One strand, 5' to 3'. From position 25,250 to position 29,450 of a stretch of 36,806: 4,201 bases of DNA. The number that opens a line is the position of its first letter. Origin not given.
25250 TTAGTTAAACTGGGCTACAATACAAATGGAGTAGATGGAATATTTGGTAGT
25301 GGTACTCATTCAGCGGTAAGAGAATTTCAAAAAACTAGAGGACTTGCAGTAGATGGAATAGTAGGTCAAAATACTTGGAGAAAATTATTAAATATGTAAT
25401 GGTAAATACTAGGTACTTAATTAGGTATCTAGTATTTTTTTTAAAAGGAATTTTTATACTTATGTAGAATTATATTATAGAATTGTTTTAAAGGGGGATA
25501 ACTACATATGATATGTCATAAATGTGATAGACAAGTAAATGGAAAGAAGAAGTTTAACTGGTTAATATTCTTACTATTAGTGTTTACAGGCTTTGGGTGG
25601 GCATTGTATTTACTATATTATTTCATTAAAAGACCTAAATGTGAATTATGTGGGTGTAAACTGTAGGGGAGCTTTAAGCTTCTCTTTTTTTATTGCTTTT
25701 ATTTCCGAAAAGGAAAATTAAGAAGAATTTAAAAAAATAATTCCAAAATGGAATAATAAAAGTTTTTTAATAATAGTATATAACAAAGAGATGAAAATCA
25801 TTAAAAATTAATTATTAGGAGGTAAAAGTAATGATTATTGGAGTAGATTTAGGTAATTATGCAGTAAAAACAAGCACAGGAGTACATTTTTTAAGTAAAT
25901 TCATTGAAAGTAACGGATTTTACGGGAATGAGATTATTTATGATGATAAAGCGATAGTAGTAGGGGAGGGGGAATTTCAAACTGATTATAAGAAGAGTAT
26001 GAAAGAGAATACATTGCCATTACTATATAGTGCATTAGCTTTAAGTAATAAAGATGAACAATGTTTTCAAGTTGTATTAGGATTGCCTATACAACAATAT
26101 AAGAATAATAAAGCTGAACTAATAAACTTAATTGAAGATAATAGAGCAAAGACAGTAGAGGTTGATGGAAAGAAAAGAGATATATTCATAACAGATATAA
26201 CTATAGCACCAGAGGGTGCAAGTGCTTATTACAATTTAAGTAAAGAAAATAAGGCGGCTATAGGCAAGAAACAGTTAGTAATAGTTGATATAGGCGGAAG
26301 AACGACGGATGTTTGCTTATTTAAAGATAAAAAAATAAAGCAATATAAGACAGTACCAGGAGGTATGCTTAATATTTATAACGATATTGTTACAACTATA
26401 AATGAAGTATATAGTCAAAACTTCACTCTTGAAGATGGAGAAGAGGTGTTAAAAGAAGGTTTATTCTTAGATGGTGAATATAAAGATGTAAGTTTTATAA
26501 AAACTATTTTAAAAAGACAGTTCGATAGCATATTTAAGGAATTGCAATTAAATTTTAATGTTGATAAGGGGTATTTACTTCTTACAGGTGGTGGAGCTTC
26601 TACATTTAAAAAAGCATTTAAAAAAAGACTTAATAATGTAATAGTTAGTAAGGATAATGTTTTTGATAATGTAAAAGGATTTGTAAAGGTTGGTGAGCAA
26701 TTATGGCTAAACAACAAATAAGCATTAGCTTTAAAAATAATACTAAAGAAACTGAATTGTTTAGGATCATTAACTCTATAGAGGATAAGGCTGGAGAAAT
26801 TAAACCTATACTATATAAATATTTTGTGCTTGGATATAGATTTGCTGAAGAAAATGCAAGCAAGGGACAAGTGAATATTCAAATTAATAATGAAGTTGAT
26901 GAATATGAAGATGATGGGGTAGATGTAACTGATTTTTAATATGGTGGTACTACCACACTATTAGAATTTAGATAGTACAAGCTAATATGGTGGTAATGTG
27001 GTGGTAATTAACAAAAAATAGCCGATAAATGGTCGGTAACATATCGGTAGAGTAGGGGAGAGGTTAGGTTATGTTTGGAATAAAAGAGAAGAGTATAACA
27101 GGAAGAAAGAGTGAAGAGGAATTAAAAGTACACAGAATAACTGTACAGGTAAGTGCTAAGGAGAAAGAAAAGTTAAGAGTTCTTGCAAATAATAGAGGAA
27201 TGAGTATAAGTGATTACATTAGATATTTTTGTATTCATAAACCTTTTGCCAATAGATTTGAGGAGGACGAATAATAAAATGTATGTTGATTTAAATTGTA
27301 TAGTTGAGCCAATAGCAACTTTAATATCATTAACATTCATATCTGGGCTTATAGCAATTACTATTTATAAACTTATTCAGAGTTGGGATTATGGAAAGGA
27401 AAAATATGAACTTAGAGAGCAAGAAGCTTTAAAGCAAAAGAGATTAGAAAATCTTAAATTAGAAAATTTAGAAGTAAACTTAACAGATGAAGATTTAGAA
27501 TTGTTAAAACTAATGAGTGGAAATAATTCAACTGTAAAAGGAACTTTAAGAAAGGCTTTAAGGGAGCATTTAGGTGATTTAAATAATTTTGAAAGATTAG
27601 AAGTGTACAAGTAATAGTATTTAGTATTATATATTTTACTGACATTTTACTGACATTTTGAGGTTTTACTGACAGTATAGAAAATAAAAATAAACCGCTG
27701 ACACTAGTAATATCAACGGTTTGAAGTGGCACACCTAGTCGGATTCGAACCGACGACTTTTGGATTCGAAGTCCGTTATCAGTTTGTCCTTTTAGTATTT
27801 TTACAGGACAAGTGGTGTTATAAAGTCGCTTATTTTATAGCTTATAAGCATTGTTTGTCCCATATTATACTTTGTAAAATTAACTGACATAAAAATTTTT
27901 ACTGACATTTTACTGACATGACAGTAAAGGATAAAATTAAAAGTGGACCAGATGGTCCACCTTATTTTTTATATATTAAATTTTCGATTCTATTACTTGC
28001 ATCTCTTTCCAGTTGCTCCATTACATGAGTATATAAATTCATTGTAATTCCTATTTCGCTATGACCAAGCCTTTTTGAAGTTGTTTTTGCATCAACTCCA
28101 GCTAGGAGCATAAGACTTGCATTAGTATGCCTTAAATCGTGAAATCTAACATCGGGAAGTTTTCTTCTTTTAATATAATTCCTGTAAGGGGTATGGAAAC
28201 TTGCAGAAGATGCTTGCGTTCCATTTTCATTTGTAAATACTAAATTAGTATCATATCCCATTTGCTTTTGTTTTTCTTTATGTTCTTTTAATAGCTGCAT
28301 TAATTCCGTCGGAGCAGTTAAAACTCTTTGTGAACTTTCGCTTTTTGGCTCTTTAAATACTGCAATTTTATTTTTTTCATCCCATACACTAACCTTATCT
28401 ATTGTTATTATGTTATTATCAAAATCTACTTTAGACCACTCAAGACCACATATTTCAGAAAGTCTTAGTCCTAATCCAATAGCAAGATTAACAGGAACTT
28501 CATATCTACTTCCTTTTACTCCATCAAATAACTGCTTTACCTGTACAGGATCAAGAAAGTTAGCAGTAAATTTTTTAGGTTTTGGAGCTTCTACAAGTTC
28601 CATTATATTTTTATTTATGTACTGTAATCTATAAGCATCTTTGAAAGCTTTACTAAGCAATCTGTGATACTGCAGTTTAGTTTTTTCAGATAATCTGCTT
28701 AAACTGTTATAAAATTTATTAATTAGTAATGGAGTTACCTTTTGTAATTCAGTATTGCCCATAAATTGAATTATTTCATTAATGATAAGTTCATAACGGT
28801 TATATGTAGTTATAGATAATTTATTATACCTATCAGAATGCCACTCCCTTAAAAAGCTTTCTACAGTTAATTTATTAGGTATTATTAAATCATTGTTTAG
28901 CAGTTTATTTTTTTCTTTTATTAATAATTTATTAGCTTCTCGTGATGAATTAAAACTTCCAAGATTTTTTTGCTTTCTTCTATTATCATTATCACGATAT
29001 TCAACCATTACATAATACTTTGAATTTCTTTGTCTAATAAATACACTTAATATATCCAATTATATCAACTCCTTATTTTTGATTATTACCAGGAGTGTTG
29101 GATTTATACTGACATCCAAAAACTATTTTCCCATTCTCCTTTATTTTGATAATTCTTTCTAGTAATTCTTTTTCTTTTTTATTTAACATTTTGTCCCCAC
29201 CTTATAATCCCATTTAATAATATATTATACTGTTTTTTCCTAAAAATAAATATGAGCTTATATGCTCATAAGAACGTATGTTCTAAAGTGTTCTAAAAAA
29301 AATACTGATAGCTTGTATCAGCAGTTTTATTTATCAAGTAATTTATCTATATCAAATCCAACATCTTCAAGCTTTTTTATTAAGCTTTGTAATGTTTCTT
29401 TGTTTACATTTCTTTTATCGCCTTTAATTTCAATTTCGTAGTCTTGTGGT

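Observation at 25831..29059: Actin-like ParM/ParR partition system next to a tyrosine integrase + attP: candidate dual plasmid/integrative lifestyle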

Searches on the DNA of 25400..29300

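Call 92: search_rna_families(source=window, start=25400, end=29300, threshold=evalue, max_evalue=1)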
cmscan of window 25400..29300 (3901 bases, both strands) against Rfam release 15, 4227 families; matches with E-value up to 1: 3.
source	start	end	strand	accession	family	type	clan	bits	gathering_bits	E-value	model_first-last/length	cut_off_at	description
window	27889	27974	-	RF01808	MicX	Gene; sRNA;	-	29.8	75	0.0007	1-194/194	no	MicX Vibrio cholerae sRNA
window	27729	27818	+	RF04354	Plastid-ycf2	Cis-reg;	-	23.6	65.7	0.12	1-75/75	no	Plastid-ycf2 5UTR RNA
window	27730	27798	-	RF00005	tRNA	Gene; tRNA;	CL00001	22.4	29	0.25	1-71/71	no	tRNA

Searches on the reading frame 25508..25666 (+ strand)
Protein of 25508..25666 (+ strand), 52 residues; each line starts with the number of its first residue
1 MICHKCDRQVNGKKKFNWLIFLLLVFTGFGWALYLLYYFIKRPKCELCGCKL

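Call 4: search_protein_families(library=pfam, proteins=[window:25508-25666:+], max_evalue=0.1)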
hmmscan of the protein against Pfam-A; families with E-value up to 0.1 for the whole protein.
window:25508-25666:+ (52 aa): 1 family
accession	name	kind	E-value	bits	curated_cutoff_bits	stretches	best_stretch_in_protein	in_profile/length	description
PF15027.12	MGT5A_N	-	0.044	14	27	1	18-45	11-37/137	MGT5A-like, N-terminal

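Call 5: search_protein_families(library=phrogs, proteins=[window:25508-25666:+], max_evalue=0.01)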
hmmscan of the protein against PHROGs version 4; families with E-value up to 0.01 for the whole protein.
window:25508-25666:+ (52 aa): 0 families

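Call 104: search_protein_families(library=padloc, proteins=[window:25508-25666:+], max_evalue=0.01)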
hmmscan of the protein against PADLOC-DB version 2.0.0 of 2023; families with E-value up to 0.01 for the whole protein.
window:25508-25666:+ (52 aa): 0 families

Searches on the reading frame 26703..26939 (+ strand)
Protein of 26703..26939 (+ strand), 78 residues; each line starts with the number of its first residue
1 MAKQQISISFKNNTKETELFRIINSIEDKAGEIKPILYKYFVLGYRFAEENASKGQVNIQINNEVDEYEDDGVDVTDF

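Call 4: search_protein_families(library=pfam, proteins=[window:26703-26939:+], max_evalue=0.1)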
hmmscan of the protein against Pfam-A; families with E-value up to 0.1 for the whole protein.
window:26703-26939:+ (78 aa): 1 family
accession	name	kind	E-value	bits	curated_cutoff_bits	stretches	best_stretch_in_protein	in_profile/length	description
PF23448.1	CAP-like_CFAP184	-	0.029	15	27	1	11-62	62-115/131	CFAP184 CAP-like domain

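Call 5: search_protein_families(library=phrogs, proteins=[window:26703-26939:+], max_evalue=0.01)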
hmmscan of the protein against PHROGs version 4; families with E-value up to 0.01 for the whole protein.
window:26703-26939:+ (78 aa): 1 family
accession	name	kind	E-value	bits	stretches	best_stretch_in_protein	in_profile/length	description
phrog_18533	-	unknown function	0.0048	17.8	1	5-35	3-33/49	-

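Call 6: search_protein_families(library=ncbifam, proteins=[window:26703-26939:+], max_evalue=0.1)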
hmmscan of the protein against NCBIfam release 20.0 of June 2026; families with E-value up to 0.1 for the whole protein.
window:26703-26939:+ (78 aa): 0 families

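Call 46: find_homologous_proteins(query=window:26703-26936:+, max_evalue=0.01)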
Query window:26703-26936:+ (78 aa): 56 proteins with E <= 0.01 among 56 candidates.
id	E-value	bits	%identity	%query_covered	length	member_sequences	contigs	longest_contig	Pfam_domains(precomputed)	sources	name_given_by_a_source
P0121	2.2e-42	159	99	100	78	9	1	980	-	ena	-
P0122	6.6e-38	145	90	100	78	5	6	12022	-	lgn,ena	-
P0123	5.9e-37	142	87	100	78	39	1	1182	-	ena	-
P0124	7.7e-37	142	86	100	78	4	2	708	-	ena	-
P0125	2.5e-36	140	86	100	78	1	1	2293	-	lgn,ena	-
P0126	2.6e-36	140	86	100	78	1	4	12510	-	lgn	-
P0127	4.1e-36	140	86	100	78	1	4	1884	-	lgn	-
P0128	6.3e-36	139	86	100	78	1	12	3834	-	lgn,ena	-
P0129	7.0e-36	139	90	100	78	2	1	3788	-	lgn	-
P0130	1.4e-35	138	85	100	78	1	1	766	-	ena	-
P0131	1.8e-35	138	85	100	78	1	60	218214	-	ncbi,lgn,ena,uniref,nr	ncbi:hypothetical protein [uncultured Clostridium sp.]|uniref:hypothetical protein n=1 Tax=unculture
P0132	2.0e-35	137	83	100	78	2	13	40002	-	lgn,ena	-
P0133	2.2e-35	137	87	100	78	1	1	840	-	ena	-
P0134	2.5e-35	137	82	100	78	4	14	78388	-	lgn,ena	-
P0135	3.0e-35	137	86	100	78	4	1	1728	-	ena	-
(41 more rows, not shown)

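Call 54: predict_structure(alignment_id=A2)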
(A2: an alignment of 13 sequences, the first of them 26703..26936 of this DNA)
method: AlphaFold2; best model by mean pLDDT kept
length: 78 residues; sequences in the alignment: 13
mean_pLDDT: 65.9   pTM: 0.43
mean pLDDT of the five models: 65.9, 61.4, 61.1, 61.0, 60.2
residues with pLDDT >= 90: 0; 70-90: 36; 50-70: 19; < 50: 23
segments of 3 or more residues with pLDDT < 50: 60-78
pLDDT, mean of each block of 10 residues (from residue 1): 54 71 87 88 80 55 43 44
secondary structure, 60 per line:
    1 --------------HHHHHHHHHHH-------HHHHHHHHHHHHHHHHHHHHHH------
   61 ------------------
elements in order: H15-25 H33-54

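Call 74: fold_search(model_id=the predicted structure, library=pdb)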
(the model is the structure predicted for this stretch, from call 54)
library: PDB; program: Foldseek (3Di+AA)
matches with E <= 10: 8; with E <= 0.001: 0
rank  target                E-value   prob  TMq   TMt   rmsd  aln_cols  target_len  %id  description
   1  4bpd_A                7.8e+00  0.13  0.40  0.28   2.3        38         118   10  Structure determination of an integral membrane kinase (released 2014-05-07)
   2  3zm9_B                7.8e+00  0.03  0.25  0.09  11.4        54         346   13  The mechanism of allosteric coupling in choline kinase a1 revealed by a rationally designed inhibitor (released 2013-02-27)
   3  4da5_B                8.3e+00  0.03  0.25  0.09  11.4        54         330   13  Choline Kinase alpha acts through a double-displacement kinetic mechanism involving enzyme isomerisation, as determine (released 2013-04-17)
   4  3ze3_B                9.0e+00  0.11  0.39  0.32   2.5        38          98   10  Crystal structure of the integral membrane diacylglycerol kinase - delta7 (released 2013-05-22)
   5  4br3_B                9.0e+00  0.02  0.25  0.09  11.5        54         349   13  Determination of potential scaffolds for human choline kinase alpha 1 by chemical deconvolution studies (released 2013-06-19)
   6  5w6o_A                9.0e+00  0.02  0.25  0.09  11.6        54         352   13  Choline Kinase Alpha in Complex with TCD-717 (released 2018-02-14)
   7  3kr9                  9.6e+00  0.06  0.27  0.11   2.0        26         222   19  Crystal structure of Streptococcus pneumoniae Sp1610, a putative tRNA (m1A22) methyltransferase (released 2009-12-22)
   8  2cko_A                9.6e+00  0.02  0.25  0.09  11.5        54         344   13  Crystal structure of Human Choline Kinase alpha 2 (released 2006-10-04)

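Call 76: search_solved_structures(query=A3, max_evalue=10)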
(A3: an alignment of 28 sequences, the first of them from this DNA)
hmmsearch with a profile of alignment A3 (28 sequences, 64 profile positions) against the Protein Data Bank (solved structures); distinct sequences matched with E-value up to 10: 2.
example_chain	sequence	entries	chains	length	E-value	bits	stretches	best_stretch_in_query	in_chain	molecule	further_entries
6s6b_J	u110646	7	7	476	0.87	13.1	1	12-43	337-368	Cmr1 | Cmr1,CRISPR-associated RAMP protein, Cmr1 family,CRISPR-associated RAMP protein, Cmr1 fami | Cmr1,CRISPR-associated RAMP protein, Cmr1 family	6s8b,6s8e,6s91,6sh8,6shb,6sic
9bk2_A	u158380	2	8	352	5.6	10.5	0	1-26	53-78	L-lactate dehydrogenase A chain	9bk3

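Call 77: search_protein_families(library=pfam, alignment_id=A3, max_evalue=1)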
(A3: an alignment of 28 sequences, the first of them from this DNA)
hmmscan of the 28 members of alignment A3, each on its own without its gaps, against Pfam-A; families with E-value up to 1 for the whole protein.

A. member 1, seq(78 aa): 1 family
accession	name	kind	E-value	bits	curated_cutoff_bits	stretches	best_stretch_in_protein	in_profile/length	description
PF23448.1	CAP-like_CFAP184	-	0.029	15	27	1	11-62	62-115/131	CFAP184 CAP-like domain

B. families by the number of members that match (of 28 scanned): 14 families
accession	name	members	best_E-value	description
PF17107.11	SesA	1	0.012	N-terminal domain on NACHT_NTPase and P-loop NTPases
PF14775.11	NYD-SP28_assoc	1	0.017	Sperm tail C-terminal domain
PF16146.10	DUF4854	1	0.024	Domain of unknown function (DUF4854)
PF13091.12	PLDc_2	1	0.028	PLD-like domain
PF23448.1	CAP-like_CFAP184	1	0.029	CFAP184 CAP-like domain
PF05087.17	Rota_VP2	1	0.054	Rotavirus VP2 protein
PF01253.27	SUI1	1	0.055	Translation initiation factor SUI1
PF15414.12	DUF4621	1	0.056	Protein of unknown function (DUF4621)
PF08154.18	NLE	1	0.057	NLE (NUC135) domain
PF17470.7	Gp45_2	1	0.059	Phage gene product 45.2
PF10664.14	NdhM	1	0.074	Cyanobacterial and plastid NDH-1 subunit M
PF09748.14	Med10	1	0.08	Transcription factor subunit Med10 of Mediator complex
PF24657.1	DUF7646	1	0.1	Domain of unknown function (DUF7646)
PF00493.29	MCM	1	0.12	MCM P-loop domain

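Call 104: search_protein_families(library=padloc, proteins=[window:26703-26939:+], max_evalue=0.01)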
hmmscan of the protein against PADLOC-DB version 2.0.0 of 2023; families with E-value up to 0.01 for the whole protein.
window:26703-26939:+ (78 aa): 0 families
